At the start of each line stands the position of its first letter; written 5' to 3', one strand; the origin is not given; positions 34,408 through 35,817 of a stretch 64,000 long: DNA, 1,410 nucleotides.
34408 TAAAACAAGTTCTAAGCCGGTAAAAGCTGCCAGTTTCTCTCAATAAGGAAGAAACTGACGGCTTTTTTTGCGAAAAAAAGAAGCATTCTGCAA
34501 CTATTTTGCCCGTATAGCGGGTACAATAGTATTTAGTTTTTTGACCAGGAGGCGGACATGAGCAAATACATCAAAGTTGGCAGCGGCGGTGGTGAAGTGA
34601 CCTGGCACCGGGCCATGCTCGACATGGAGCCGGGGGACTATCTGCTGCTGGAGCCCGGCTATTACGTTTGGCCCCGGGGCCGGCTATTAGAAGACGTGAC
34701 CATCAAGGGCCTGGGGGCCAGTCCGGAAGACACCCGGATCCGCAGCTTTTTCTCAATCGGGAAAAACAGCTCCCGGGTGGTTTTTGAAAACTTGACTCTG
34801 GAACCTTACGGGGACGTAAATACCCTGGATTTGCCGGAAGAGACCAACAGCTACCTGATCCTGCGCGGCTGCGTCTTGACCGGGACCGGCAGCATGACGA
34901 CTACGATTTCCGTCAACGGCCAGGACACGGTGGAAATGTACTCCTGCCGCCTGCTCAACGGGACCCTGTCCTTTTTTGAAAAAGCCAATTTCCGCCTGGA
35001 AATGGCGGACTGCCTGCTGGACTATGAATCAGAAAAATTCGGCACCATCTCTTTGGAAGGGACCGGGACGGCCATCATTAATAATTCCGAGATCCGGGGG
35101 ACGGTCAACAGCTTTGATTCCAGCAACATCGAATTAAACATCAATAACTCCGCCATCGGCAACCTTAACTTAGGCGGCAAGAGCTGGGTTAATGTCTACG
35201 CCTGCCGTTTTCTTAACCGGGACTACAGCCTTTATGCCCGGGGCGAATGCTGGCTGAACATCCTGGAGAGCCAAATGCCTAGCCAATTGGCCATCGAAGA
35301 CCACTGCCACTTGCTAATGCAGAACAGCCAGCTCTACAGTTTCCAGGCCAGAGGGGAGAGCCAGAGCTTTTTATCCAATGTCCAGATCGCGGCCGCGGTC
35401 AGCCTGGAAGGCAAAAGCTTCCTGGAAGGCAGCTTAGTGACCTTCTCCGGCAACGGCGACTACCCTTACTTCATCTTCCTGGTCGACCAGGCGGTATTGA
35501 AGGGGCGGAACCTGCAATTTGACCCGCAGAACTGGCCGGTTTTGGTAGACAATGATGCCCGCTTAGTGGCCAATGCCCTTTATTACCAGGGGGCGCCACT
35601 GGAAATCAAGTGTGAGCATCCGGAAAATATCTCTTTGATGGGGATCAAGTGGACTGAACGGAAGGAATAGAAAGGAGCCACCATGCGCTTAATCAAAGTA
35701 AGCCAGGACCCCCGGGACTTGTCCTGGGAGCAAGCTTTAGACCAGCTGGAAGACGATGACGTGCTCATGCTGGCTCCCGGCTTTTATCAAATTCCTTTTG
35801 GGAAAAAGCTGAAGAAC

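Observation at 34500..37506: Tandem paralogous cytoplasmic beta-helix proteins co-located with a GntR/HutC regulator: a module with no assignable function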

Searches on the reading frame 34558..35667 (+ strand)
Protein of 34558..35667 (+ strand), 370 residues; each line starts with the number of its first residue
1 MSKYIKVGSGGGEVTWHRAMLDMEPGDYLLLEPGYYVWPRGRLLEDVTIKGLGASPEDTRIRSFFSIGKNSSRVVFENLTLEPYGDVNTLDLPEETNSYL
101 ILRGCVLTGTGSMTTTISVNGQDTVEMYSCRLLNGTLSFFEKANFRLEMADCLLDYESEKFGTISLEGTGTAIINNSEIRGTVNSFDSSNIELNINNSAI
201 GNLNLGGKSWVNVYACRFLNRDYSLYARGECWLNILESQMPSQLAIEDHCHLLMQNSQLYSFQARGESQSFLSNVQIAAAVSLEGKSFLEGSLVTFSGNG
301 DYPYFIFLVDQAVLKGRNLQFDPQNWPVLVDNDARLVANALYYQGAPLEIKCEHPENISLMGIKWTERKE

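Call 3: search_protein_families(library=pfam, proteins=[window:34558-35667:+], max_evalue=1)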
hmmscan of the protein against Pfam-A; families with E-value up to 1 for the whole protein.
window:34558-35667:+ (370 aa): 0 families

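Call 4: search_protein_families(library=ncbifam, proteins=[window:34558-35667:+], max_evalue=1)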
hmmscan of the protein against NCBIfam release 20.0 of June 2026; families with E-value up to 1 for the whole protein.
window:34558-35667:+ (370 aa): 0 families

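Call 6: find_homologous_proteins(query=window:34558-35667:+, max_evalue=0.001)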
Query window:34558-35667:+ (370 aa): 6 proteins with E <= 0.001 among 3254 candidates.
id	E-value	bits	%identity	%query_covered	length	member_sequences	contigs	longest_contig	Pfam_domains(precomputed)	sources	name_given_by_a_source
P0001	1.1e-243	826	97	100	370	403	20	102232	-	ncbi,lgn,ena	-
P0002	4.6e-219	745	91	100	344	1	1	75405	-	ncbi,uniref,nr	ncbi:hypothetical protein [Lactobacillus delbrueckii]|uniref:hypothetical protein n=1 Tax=Lactobacil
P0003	2.9e-151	522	62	100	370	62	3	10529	-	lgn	-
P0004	3.9e-135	469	54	100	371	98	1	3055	-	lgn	-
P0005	4.1e-70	255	34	99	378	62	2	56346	-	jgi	jgi:hypothetical protein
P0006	2.8e-66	242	33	99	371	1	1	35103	-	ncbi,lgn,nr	ncbi:MAG: hypothetical protein Q3960_04965 [Lactobacillus sp.]|nr:hypothetical protein [Lactobacillu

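Call 7: search_solved_structures(query=window:34558-35667:+, max_evalue=10)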
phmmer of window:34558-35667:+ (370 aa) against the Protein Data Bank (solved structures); distinct sequences matched with E-value up to 10: 0.

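Call 10: search_protein_families(library=padloc, proteins=[window:34558-35667:+], max_evalue=1)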
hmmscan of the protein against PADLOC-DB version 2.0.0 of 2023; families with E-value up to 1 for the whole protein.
window:34558-35667:+ (370 aa): 0 families

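Call 11: search_protein_families(library=phrogs, proteins=[window:34558-35667:+], max_evalue=1)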
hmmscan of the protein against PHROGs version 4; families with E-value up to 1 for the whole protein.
window:34558-35667:+ (370 aa): 0 families

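Call 13: find_encoding_contigs(protein=P0005, flank=8000, max_places=3)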
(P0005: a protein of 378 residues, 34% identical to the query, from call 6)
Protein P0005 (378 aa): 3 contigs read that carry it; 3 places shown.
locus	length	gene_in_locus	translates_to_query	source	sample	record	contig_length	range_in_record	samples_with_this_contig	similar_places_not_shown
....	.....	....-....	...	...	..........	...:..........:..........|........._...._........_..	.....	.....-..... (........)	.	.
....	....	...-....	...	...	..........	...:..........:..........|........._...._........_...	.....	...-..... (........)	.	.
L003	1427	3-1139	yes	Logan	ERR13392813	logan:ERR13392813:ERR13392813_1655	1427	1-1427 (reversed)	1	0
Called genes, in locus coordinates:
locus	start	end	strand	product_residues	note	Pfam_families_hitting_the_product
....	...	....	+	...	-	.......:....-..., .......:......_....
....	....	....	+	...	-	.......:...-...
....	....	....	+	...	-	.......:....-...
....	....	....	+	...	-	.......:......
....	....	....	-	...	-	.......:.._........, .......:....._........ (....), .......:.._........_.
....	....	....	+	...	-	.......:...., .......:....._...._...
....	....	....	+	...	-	-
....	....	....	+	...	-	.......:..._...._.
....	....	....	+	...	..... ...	-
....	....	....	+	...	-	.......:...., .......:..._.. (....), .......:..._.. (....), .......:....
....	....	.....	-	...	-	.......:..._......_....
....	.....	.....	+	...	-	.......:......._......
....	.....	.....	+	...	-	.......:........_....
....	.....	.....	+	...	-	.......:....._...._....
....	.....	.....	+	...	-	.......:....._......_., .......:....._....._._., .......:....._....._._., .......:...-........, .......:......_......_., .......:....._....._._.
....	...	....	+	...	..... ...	-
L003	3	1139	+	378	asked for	?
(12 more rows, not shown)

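Call 14: find_encoding_contigs(protein=P0006, flank=8000, max_places=3)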
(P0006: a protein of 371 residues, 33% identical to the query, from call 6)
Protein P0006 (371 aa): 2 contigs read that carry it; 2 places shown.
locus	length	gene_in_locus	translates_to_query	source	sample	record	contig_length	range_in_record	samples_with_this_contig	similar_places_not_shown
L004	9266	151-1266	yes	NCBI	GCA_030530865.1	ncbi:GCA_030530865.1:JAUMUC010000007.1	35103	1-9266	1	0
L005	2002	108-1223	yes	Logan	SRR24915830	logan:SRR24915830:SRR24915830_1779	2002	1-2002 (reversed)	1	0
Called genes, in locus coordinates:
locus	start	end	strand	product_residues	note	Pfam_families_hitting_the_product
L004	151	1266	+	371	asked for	-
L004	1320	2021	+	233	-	PF00392:GntR, PF01047:MarR (faint), PF08279:HTH_11 (weak), PF07702:UTRA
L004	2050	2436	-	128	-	PF01467:CTP_transf_like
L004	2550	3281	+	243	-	PF03808:Glyco_tran_WecG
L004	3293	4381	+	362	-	PF13439:Glyco_transf_4, PF13477:Glyco_trans_4_2, PF13579:Glyco_trans_4_4, PF20706:GT4-conflict, PF00534:Glycos_transf_1, PF13692:Glyco_trans_1_4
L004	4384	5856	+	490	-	PF17767:NAPRTase_N, PF02749:QRPTase_N (faint), PF04095:NAPRTase, PF17956:NAPRTase_C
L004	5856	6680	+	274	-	PF02540:NAD_synthase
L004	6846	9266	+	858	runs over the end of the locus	PF00690:Cation_ATPase_N, PF00122:E1-E2_ATPase, PF00702:Hydrolase, PF13246:Cation_ATPase, PF12710:HAD (weak), PF00689:Cation_ATPase_C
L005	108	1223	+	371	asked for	-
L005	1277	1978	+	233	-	PF00392:GntR, PF01047:MarR (faint), PF08279:HTH_11 (weak), PF07702:UTRA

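Call 19: find_related_loci(query=A1, collection=genome_contigs, flank=8000)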
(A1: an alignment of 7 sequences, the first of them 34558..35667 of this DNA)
Query A1 (370 aa) in genome_contigs; peptide patterns used: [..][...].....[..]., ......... (x = any residue, [..] = any of these).
94 stretches matched a pattern; 51 encode a relative of the query (tblastn E <= 1e-3); 51 distinct loci.
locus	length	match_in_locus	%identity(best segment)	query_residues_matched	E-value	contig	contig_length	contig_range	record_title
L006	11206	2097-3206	98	1-370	0e+0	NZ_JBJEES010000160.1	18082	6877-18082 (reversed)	MAG: Lactobacillus sp. isolate LOHA03_bin.003 NODE_955_length_18082_cov_7.861430, whole genome shotgun sequence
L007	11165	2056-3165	98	1-370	0e+0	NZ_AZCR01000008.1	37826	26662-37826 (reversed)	Lactobacillus delbrueckii subsp. delbrueckii DSM 20074 = JCM 1012 strain DSM 20074 Scaffold8, whole genome shotgun seque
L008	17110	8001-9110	97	1-370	0e+0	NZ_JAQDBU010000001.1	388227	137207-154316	Lactobacillus delbrueckii strain AF61-16pH5TA AF61-16pH5TA.Scaf1, whole genome shotgun sequence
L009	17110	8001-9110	98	1-370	0e+0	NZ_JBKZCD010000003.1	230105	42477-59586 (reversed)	Lactobacillus delbrueckii subsp. bulgaricus strain M675A M675A_contig_3, whole genome shotgun sequence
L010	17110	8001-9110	98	1-370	0e+0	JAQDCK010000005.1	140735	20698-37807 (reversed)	Lactobacillaceae bacterium AF64-9pH9TA AF64-9pH9TA.Scaf5, whole genome shotgun sequence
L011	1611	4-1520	92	3-370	0e+0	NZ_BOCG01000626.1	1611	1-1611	Lactobacillus nasalidis strain YZ01 sequence626, whole genome shotgun sequence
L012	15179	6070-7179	62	1-370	2e-157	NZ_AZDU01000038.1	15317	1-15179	Lactobacillus equicursoris DSM 19284 = JCM 14600 = CIP 110162 strain DSM 19284 Scaffold38, whole genome shotgun sequence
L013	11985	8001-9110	61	1-370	3e-157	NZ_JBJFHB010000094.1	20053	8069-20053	MAG: Lactobacillus sp. isolate PUUB64_bin.008 NODE_903_length_20053_cov_39.169567, whole genome shotgun sequence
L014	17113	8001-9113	54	1-370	2e-140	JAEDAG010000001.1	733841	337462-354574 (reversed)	Faecalicatena absiana strain YH-C36a contig1, whole genome shotgun sequence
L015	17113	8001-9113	41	1-370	5e-98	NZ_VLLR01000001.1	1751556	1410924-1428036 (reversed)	Lactobacillus sp. LL6 chrom_contig1, whole genome shotgun sequence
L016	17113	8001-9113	42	1-370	2e-97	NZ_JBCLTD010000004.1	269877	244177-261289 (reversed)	Lactobacillus intestinalis strain 12-1131 voucher GPTB0047 scaffold4, whole genome shotgun sequence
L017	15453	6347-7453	41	3-370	2e-95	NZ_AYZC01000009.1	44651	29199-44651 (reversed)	Lactobacillus acetotolerans DSM 20749 = JCM 3825 strain DSM 20749 Scaffold9, whole genome shotgun sequence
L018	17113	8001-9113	39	1-370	3e-93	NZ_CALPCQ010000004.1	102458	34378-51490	Lactobacillus agrestimuris strain DSM 110155 NODE_4_length_102458_cov_306.050166, whole genome shotgun sequence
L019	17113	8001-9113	39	1-370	3e-92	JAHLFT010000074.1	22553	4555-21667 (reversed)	MAG: Candidatus Lactobacillus pullistercoris isolate F6-686 F6M83__C65864_L22553, whole genome shotgun sequence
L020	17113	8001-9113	39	1-370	2e-92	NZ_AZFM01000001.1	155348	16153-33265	Lactobacillus kalixensis DSM 16043 Scaffold1, whole genome shotgun sequence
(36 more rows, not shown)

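Call 26: find_homologous_proteins(query=A2, max_evalue=0.001)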
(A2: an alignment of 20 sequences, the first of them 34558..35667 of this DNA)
Query A2 (20 sequences) (370 aa, profile of the alignment): 62 proteins with E <= 0.001 among 8000 candidates.
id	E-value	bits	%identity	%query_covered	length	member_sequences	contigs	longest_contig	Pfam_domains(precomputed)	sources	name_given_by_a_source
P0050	1.0e-177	609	38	100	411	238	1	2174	-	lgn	-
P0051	3.0e-177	607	41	100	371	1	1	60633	-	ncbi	-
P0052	1.0e-176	605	38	100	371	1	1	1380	-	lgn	-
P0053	1.3e-175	602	36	100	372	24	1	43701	-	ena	-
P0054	2.8e-175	601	38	100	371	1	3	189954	-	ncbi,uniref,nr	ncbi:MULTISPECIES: hypothetical protein [Lactobacillus]|uniref:Right handed beta helix domain-contai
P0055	2.9e-175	601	40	100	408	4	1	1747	-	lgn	-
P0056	6.3e-175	600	42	100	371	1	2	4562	-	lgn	-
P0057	3.1e-166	571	36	100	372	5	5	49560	-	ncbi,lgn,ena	-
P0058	5.3e-166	570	38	99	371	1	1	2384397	-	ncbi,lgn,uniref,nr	ncbi:hypothetical protein PT285_07970 [Lactobacillus sp. ESL0791]|uniref:hypothetical protein n=1 Ta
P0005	1.6e-162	559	34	99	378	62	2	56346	-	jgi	jgi:hypothetical protein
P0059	8.6e-162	556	37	100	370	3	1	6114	-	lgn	-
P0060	1.2e-161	556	43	100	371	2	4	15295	-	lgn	-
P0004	3.2e-152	525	54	100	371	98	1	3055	-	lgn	-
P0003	1.7e-150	519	62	100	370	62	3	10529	-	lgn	-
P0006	3.4e-150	518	33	99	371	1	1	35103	-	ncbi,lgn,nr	ncbi:MAG: hypothetical protein Q3960_04965 [Lactobacillus sp.]|nr:hypothetical protein [Lactobacillu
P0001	1.2e-145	503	97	100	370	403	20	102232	-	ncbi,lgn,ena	-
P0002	4.5e-128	445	91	100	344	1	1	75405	-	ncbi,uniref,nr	ncbi:hypothetical protein [Lactobacillus delbrueckii]|uniref:hypothetical protein n=1 Tax=Lactobacil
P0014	2.1e-99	351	26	53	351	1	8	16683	-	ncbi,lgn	-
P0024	4.7e-99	350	25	53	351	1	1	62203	-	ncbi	-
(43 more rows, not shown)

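Call 27: predict_structure(alignment_id=A1)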
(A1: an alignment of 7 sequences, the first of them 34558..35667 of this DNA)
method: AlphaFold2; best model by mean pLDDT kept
length: 370 residues; sequences in the alignment: 7
mean_pLDDT: 93.8   pTM: 0.90
mean pLDDT of the five models: 93.8, 93.1, 92.3, 92.2, 92.2
residues with pLDDT >= 90: 308; 70-90: 59; 50-70: 3; < 50: 0
segments of 3 or more residues with pLDDT < 50: none
pLDDT, mean of each block of 10 residues (from residue 1): 85 86 92 93 93 97 92 97 89 94 95 86 96 95 96 88 93 98 95 98 97 97 94 98 96 98 98 98 98 95 96 97 93 96 84 94 84
secondary structure, 60 per line:
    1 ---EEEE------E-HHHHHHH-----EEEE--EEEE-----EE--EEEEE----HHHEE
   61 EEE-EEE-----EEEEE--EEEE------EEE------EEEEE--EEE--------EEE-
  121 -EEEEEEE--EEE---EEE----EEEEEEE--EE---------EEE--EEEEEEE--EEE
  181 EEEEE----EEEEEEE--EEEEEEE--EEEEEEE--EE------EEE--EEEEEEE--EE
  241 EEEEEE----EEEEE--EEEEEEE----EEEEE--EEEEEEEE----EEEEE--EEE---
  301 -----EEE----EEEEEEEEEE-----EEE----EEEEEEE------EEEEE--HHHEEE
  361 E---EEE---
elements in order: E4-7 H16-22 E28-31 E34-37 E47-51 E59-63 E65-67 E73-77 E80-83 E90-92 E99-103 E106-108 E117-119 E122-128 E131-133 E137-139 E144-150 E164-166 E169-175 E178-185 E190-196 E199-205 E208-214 E225-227 E230-236 E239-246 E251-255 E258-264 E269-273 E276-283 E288-292 E295-297 E306-308 E313-322 E328-330 E335-341 E348-352 E358-361 E365-367

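Call 34: fold_search(model_id=the predicted structure, library=pdb)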
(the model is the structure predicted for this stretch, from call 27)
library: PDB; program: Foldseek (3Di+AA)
matches with E <= 10: 409; with E <= 0.001: 10
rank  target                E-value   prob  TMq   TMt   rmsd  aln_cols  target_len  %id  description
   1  7o78_B                5.5e-05  1.00  0.32  0.25  13.6       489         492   10  Structure of the PL6 family chondroitinase B from Pseudopedobacter saltans, Pedsa3807 (released 2021-07-28)
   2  7o7a_A                8.7e-05  1.00  0.33  0.31  12.1       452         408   10  Structure of the PL6 family alginate lyase Pedsa0632 from Pseudopedobacter saltans (released 2021-07-28)
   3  1qrc                  3.7e-04  0.97  0.26  0.20  13.8       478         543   10  TAILSPIKE PROTEIN, MUTANT W391A (released 2000-04-12)
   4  7o7a_B                3.8e-04  1.00  0.36  0.34  11.7       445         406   10  Structure of the PL6 family alginate lyase Pedsa0632 from Pseudopedobacter saltans (released 2021-07-28)
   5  7o78_A                4.5e-04  1.00  0.40  0.32  11.9       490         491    9  Structure of the PL6 family chondroitinase B from Pseudopedobacter saltans, Pedsa3807 (released 2021-07-28)
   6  2vfm                  4.9e-04  0.91  0.22  0.18  14.4       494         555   10  Low Temperature Structure of P22 Tailspike Protein Fragment (109-666) (released 2008-12-16)
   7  5gai_0                7.7e-04  0.82  0.23  0.16  14.4       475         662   11  Probabilistic Structural Models of Mature P22 Bacteriophage Portal, Hub, and Tailspike proteins (released 2016-02-17)
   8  7bz0_A                8.9e-04  0.99  0.32  0.26  11.8       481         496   11  complex structure of alginate lyase AlyF-OU02 with G6 (released 2021-03-10)
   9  1dbg_A                8.9e-04  0.94  0.26  0.22  13.1       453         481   10  CRYSTAL STRUCTURE OF CHONDROITINASE B (released 2000-01-12)
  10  7o77                  9.8e-04  1.00  0.36  0.20  19.5       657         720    8  Structure of the PL6 family alginate lyase Patl3640 from Pseudoalteromonas atlantica T6c (released 2021-07-28)
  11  1clw                  1.2e-03  0.90  0.25  0.20  13.9       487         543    9  TAILSPIKE PROTEIN FROM PHAGE P22, V331A MUTANT (released 1999-11-05)
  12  5gkq_A                1.2e-03  0.89  0.23  0.14  20.1       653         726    7  Structure of PL6 family alginate lyase AlyGC mutant-R241A (released 2017-02-08)
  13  1tyu_A                1.2e-03  0.84  0.24  0.19  13.8       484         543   10  STRUCTURE OF TAILSPIKE-PROTEIN (released 1997-07-23)
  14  9ozl_C                1.5e-03  0.72  0.22  0.23  15.3       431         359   10  Crystal structure of the polysaccharide lyase RbmB from Vibrio cholerae (released 2026-03-11)
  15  1qrb                  1.6e-03  0.89  0.25  0.20  14.3       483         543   10  PLASTICITY AND STERIC STRAIN IN A PARALLEL BETA-HELIX: RATIONAL MUTATIONS IN P22 TAILSPIKE PROTEIN (released 2000-04-12)
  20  1tsp                  2.1e-03  0.75  0.22  0.18  14.4       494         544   12  CRYSTAL STRUCTURE OF P22 TAILSPIKE PROTEIN: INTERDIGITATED SUBUNITS IN A THERMOSTABLE TRIMER (released 1995-09-15)
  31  2pyg_B                4.6e-03  0.96  0.35  0.34  10.7       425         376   11  Azotobacter vinelandii Mannuronan C-5 epimerase AlgE4 A-module (released 2008-05-27)
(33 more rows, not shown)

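Call 63: search_protein_families(library=pfam, alignment_id=A2, max_evalue=1)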
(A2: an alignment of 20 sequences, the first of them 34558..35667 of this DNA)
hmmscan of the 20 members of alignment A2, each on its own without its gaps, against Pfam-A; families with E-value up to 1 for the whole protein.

A. member 1, window:34558-35667:+ (370 aa): 0 families

B. families by the number of members that match (of 20 scanned): 8 families
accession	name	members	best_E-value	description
PF13229.12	Beta_helix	5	2.9e-07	Right handed beta helix region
PF14730.11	DUF4468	3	0.014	Domain of unknown function (DUF4468) with TBP-like fold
PF07148.17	MalM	1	0.087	Maltose operon periplasmic protein precursor (MalM)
PF20756.2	SusG_CBM58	1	0.092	Alpha-amylase SusG, CBM58 domain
PF00022.25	Actin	1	0.11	Actin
PF09085.16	Adhes-Ig_like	1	0.14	Adhesion molecule, immunoglobulin-like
PF02699.20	YajC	1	0.22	Preprotein translocase subunit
PF17488.7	Herpes_glycoH_C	1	0.25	Herpesvirus glycoprotein H C-terminal domain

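Call 66: fold_search(model_id=the predicted structure, library=viral)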
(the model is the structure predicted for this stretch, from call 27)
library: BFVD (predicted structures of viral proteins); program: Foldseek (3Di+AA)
matches with E <= 10: 843; with E <= 0.001: 22
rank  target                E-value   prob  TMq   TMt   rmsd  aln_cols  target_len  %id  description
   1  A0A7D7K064            1.0e-05  1.00  0.40  0.29  10.7       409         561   11  Uncharacterized protein [Pseudomonas phage phiB1_1]
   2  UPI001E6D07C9         3.6e-05  1.00  0.52  0.40   9.5       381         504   12  (no name look-up for this kind of identifier)
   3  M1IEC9                4.6e-05  1.00  0.48  0.35  10.9       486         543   10  Putative tailspike, beta-helical glycoside [Bacillus phage Finn]
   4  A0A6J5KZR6            8.4e-05  1.00  0.32  0.23  10.1       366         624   11  Glycine-rich domain-containing protein [uncultured Caudovirales phage]
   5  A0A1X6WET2            1.0e-04  1.00  0.42  0.14   9.8       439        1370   12  (no name in the UniProt tables at hand)
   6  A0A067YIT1            1.1e-04  1.00  0.36  0.27  10.6       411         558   10  Rhamnogalacturonase A/B/Epimerase-like pectate lyase domain-containing protein [Vibrio phage AS51]
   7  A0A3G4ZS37            1.1e-04  0.84  0.17  0.11  18.1       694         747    9  Right handed beta helix domain-containing protein [Edafosvirus sp.]
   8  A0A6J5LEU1            1.5e-04  1.00  0.41  0.17  23.5       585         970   10  Uncharacterized protein [uncultured Caudovirales phage]
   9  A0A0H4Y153            1.7e-04  0.91  0.21  0.20  15.5       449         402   10  Uncharacterized protein [Salmon gill poxvirus]
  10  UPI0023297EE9         2.2e-04  1.00  0.40  0.20  10.0       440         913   12  (no name look-up for this kind of identifier)
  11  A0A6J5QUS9            2.9e-04  0.95  0.25  0.17  14.5       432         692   13  Pectate lyase superfamily protein [uncultured Caudovirales phage]
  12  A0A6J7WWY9            3.0e-04  1.00  0.35  0.24  11.9       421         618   10  Pectate lyase superfamily protein [uncultured Caudovirales phage]
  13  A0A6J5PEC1            4.1e-04  1.00  0.46  0.40   6.0       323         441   16  Uncharacterized protein [uncultured Caudovirales phage]
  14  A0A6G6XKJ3            4.5e-04  1.00  0.35  0.24  11.0       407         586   11  (no name in the UniProt tables at hand)
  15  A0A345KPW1            4.8e-04  1.00  0.35  0.35  11.1       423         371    9  Minor tail protein [Arthrobacter phage Sergei]
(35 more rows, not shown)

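Call 72: search_dna_similar(query=window:34558-35667:+, collection=phages, mode=protein, max_evalue=0.001, max_rows=10)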
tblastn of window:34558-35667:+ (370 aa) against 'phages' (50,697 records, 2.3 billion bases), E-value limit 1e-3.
No match.

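Call 73: search_dna_similar(query=window:34558-35667:+, collection=plasmids, mode=protein, max_evalue=0.001, max_rows=10)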
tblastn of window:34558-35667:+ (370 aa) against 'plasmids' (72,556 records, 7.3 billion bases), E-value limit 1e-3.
No match.
